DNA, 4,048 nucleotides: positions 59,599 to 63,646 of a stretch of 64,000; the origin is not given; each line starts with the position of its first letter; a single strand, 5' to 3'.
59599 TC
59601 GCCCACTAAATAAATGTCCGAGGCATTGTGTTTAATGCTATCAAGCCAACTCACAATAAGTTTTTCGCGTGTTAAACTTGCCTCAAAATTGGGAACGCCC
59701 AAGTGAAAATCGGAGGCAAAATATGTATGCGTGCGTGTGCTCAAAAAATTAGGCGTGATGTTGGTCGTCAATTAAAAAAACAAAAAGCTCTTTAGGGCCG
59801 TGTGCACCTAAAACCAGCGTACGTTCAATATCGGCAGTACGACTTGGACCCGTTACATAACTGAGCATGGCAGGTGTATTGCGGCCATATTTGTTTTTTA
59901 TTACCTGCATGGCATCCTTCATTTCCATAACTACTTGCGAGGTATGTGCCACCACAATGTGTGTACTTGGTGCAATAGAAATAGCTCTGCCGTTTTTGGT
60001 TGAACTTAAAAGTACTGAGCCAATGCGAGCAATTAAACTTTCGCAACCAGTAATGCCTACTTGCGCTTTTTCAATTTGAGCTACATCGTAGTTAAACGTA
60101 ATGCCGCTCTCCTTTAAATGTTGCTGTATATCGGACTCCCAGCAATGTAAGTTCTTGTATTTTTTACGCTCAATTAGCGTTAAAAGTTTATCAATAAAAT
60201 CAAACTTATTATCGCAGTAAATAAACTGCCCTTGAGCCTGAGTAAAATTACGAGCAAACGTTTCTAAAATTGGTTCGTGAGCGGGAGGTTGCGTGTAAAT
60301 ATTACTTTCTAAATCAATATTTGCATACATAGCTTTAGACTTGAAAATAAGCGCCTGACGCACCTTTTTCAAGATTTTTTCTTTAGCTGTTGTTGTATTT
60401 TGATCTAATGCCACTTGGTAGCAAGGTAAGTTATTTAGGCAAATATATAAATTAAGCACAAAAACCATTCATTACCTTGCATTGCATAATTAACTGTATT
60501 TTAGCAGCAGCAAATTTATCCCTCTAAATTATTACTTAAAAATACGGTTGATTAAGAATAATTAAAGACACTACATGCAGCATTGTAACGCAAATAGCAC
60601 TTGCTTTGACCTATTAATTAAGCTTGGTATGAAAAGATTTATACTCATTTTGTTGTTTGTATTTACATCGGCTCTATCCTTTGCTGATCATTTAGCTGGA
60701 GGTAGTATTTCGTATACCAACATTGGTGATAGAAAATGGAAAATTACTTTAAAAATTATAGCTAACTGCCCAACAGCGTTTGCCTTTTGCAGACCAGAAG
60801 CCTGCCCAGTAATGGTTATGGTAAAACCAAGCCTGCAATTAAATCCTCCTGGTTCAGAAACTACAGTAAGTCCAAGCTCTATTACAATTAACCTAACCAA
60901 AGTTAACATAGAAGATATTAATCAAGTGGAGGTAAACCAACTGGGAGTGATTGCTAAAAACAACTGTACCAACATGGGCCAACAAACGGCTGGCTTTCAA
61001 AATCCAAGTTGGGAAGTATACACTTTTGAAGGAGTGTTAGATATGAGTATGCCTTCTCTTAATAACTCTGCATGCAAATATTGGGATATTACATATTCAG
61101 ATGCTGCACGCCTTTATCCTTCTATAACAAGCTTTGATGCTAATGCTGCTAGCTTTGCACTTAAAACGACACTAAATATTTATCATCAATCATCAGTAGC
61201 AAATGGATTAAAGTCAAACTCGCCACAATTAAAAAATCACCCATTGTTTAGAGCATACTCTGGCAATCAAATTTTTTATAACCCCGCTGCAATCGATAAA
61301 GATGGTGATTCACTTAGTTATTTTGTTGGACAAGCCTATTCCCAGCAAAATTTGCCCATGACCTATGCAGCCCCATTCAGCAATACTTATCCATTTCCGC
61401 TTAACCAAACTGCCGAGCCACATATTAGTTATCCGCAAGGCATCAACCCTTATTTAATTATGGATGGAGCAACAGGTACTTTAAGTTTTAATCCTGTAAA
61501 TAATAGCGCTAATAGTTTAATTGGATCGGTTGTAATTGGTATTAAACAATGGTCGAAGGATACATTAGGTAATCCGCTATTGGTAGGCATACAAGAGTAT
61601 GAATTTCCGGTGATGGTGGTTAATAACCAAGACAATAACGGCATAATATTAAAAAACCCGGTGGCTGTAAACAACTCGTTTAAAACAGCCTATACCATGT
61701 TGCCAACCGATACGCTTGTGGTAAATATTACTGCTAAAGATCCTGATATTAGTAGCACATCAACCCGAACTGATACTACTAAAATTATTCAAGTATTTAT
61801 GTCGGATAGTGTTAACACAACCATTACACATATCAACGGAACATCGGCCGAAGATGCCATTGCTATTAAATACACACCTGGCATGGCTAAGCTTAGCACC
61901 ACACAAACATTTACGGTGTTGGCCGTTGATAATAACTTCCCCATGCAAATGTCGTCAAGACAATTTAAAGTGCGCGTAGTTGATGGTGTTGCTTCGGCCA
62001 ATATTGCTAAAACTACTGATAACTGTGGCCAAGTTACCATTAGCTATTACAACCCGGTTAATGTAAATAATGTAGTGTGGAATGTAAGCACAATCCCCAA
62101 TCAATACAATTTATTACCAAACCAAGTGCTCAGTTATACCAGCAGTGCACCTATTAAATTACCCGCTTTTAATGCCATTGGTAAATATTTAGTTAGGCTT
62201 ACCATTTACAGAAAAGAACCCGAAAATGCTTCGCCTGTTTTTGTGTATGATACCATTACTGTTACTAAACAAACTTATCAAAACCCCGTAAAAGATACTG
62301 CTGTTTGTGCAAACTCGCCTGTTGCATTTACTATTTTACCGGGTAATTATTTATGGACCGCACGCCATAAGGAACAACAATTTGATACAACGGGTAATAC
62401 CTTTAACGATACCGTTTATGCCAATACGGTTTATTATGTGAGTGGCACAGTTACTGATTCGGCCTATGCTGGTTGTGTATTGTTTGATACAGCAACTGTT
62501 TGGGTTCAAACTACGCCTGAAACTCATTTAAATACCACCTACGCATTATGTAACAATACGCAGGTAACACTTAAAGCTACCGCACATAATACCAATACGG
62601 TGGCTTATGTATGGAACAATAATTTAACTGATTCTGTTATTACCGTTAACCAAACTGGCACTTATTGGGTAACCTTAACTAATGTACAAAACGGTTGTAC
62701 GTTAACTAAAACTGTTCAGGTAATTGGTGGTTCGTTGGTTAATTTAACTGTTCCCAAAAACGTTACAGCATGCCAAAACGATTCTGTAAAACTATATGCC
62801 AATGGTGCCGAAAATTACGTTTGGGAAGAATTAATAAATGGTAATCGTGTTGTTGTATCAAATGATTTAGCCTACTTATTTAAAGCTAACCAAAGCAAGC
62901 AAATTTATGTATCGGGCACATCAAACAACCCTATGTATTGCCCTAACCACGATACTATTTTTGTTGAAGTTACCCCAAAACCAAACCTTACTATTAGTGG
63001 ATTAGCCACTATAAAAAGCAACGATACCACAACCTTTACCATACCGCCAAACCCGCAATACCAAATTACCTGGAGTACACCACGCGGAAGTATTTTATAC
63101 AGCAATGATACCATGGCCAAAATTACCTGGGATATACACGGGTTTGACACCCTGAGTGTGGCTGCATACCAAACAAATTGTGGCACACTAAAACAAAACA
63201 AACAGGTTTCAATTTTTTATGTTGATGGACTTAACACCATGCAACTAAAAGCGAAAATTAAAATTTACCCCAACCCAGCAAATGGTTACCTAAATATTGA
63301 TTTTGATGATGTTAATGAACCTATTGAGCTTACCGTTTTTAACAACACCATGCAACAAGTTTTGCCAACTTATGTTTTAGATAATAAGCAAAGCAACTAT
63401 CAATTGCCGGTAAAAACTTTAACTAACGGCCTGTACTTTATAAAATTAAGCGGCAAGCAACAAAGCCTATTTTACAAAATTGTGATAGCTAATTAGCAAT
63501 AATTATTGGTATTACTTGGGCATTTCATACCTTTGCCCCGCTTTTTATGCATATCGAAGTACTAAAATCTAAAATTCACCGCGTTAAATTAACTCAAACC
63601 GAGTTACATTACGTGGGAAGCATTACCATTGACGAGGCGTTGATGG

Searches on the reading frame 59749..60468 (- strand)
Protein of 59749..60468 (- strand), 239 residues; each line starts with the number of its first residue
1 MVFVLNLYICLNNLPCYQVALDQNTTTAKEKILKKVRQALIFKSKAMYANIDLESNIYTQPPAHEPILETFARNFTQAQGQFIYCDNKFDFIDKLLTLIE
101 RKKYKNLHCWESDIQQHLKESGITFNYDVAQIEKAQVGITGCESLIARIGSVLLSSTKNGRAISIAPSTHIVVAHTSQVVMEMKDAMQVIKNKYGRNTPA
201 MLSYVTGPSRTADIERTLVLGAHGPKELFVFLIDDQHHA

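Call 65: search_protein_families(library=pfam, proteins=[window:59749-60468:-], max_evalue=0.001)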
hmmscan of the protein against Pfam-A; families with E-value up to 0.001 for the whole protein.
window:59749-60468:- (239 aa): 1 family
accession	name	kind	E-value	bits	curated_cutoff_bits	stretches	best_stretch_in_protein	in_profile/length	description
PF02589.21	LUD_dom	-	4.1e-28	98.8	22.6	1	78-233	11-189/189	LUD domain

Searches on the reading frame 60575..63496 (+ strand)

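Call 65: search_protein_families(library=pfam, proteins=[window:60575-63496:+], max_evalue=0.001)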
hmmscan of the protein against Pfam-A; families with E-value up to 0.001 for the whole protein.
window:60575-63496:+ (973 aa): 1 family
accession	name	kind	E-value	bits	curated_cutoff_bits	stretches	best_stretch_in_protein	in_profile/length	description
PF18962.6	Por_Secre_tail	-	4.3e-11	43.4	27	1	897-971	1-75/75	Secretion system C-terminal sorting domain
